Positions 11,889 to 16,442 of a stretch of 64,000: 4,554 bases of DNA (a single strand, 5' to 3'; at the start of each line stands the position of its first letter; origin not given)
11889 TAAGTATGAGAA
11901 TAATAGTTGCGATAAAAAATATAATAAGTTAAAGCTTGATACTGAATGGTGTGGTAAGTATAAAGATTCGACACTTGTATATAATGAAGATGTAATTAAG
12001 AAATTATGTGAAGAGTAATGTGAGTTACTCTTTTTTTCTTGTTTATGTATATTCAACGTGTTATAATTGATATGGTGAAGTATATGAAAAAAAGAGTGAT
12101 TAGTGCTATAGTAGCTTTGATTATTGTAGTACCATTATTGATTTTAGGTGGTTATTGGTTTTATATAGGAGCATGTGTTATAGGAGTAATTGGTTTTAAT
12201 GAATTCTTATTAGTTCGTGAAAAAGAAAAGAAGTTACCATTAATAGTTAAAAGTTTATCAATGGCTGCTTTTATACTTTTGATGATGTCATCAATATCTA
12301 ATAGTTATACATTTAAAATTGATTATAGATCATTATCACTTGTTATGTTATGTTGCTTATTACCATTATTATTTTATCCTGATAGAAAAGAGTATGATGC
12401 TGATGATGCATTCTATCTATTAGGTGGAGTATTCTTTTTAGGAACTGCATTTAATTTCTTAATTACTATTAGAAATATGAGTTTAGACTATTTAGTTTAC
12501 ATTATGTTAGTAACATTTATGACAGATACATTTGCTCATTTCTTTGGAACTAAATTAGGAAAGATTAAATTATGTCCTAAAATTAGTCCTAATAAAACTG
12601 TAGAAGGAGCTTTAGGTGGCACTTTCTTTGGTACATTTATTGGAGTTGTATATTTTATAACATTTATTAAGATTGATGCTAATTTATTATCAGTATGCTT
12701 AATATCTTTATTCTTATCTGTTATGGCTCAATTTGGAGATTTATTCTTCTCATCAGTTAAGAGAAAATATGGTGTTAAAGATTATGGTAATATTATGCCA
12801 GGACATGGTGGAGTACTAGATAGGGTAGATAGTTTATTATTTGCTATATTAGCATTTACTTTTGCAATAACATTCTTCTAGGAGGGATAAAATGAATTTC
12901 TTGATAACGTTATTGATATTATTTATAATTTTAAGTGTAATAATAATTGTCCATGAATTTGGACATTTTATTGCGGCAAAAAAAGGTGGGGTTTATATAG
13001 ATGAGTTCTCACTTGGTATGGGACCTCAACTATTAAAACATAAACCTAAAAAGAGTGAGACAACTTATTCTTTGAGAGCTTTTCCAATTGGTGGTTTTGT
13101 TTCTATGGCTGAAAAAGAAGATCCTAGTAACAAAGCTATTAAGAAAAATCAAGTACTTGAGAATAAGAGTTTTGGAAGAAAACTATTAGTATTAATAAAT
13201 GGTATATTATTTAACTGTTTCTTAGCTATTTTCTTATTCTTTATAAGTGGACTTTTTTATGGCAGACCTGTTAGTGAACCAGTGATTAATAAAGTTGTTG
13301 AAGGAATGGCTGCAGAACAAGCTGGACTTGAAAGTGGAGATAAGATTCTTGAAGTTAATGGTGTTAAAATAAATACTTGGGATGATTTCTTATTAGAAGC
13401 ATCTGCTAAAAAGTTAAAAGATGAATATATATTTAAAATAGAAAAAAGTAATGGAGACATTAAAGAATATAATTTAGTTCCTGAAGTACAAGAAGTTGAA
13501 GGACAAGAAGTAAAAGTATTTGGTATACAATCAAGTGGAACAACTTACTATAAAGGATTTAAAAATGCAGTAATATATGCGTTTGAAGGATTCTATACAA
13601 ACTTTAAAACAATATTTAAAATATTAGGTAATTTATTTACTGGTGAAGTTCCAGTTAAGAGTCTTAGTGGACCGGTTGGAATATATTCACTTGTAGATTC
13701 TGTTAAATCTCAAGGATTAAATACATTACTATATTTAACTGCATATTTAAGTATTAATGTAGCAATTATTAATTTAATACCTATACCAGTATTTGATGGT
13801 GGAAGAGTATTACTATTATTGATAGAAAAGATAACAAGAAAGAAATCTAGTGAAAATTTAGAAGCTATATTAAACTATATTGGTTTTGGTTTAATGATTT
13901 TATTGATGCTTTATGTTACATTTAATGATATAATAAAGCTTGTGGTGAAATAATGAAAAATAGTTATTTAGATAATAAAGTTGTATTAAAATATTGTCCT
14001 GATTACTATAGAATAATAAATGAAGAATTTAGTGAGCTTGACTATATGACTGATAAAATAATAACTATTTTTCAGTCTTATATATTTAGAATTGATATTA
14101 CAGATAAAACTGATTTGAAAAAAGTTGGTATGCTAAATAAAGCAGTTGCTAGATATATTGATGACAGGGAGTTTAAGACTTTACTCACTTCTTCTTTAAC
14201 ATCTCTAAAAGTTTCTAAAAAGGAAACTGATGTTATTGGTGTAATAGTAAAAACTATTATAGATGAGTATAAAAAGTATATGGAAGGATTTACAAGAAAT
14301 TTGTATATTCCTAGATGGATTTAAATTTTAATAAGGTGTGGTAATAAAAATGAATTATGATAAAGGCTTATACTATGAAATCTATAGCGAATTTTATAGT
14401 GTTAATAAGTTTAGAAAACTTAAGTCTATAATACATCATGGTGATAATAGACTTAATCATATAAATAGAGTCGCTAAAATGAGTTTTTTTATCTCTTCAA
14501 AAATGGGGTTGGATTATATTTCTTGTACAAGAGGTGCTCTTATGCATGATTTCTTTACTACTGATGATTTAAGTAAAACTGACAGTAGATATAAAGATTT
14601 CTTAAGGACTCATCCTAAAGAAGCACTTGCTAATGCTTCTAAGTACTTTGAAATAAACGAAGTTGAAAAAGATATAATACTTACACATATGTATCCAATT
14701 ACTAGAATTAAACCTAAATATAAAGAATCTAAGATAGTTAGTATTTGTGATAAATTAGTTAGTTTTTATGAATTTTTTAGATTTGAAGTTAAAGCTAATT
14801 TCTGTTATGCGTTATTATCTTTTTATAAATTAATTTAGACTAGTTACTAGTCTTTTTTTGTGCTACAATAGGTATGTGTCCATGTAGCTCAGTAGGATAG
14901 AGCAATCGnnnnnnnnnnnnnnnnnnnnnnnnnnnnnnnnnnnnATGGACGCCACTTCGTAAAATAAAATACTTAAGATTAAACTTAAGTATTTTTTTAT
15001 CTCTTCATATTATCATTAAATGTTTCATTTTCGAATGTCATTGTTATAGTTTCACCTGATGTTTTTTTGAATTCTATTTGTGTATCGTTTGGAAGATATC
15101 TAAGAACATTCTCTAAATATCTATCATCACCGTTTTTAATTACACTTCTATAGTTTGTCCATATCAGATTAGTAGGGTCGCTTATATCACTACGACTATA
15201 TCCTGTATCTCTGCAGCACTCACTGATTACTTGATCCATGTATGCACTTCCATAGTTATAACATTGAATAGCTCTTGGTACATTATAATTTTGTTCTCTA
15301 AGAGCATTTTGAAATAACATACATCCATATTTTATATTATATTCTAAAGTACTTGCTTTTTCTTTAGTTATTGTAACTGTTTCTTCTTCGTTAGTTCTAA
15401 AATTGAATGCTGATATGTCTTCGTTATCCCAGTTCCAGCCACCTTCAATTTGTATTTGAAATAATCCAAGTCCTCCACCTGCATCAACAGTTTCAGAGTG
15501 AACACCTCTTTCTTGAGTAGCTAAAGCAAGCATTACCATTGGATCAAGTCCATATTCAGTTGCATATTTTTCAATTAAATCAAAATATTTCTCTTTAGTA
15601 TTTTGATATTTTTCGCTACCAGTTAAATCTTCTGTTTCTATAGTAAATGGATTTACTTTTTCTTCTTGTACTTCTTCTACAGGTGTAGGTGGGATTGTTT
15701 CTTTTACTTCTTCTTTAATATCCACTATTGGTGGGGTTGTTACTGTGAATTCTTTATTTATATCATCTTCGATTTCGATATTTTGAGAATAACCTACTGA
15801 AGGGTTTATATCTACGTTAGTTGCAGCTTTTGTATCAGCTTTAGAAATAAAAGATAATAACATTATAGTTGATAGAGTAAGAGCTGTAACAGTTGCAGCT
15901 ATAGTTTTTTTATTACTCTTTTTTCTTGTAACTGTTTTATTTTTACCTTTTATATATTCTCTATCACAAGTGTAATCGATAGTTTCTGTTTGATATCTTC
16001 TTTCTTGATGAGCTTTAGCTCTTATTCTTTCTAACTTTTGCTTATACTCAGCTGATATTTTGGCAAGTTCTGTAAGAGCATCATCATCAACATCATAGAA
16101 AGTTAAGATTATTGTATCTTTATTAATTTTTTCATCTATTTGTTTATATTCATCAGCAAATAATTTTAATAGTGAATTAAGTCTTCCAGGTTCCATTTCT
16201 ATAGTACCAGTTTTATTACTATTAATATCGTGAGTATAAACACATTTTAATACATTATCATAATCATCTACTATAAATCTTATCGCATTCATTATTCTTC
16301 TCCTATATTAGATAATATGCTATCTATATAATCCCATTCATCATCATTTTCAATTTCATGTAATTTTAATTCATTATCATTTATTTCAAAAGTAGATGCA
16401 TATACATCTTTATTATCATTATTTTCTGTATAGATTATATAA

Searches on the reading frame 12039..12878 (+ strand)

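Call 46: search_protein_families(library=pfam, proteins=[window:12039-12878:+], max_evalue=0.00001)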
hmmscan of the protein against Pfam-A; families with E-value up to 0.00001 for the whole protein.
window:12039-12878:+ (280 aa): 1 family
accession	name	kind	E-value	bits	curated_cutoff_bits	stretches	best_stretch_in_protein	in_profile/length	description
PF01148.25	CTP_transf_1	-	2.8e-55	188.4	24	1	17-279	1-263/264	Cytidylyltransferase family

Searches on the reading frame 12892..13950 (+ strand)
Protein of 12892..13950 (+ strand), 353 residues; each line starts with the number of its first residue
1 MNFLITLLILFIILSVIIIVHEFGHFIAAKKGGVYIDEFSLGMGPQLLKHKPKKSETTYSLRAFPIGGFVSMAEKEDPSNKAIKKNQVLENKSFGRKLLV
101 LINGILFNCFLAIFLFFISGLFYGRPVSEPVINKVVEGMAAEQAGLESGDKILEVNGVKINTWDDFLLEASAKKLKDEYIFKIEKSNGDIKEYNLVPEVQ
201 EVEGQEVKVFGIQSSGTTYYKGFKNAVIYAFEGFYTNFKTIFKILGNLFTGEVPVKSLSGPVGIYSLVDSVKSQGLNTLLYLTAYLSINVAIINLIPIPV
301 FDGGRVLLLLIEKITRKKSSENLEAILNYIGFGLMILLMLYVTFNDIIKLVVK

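Call 46: search_protein_families(library=pfam, proteins=[window:12892-13950:+], max_evalue=0.00001)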
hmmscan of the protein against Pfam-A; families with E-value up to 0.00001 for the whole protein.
window:12892-13950:+ (353 aa): 4 families
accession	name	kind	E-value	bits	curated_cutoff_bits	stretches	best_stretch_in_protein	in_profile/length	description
PF02163.28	Peptidase_M50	-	2.4e-60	204.1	27.2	1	10-338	2-221/221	Peptidase family M50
PF00595.29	PDZ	-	3.6e-09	37.3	23.2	1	129-164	26-61/81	PDZ domain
PF17820.7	PDZ_6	-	1.6e-08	34.6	27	1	131-164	1-34/54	PDZ domain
PF13180.12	PDZ_2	-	1.4e-07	32.1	27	1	129-192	13-75/80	PDZ domain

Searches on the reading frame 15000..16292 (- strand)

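Call 46: search_protein_families(library=pfam, proteins=[window:15000-16292:-], max_evalue=0.00001)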
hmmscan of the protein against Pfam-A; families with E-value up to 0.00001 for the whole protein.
window:15000-16292:- (431 aa): 2 families
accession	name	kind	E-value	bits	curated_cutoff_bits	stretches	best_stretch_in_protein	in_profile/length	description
PF13702.11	Lysozyme_like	-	4e-06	26.9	25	0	304-358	47-104/165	Lysozyme-like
PF01464.25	SLT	-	6.9e-06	26.1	21.3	0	239-355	2-104/117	Transglycosylase SLT domain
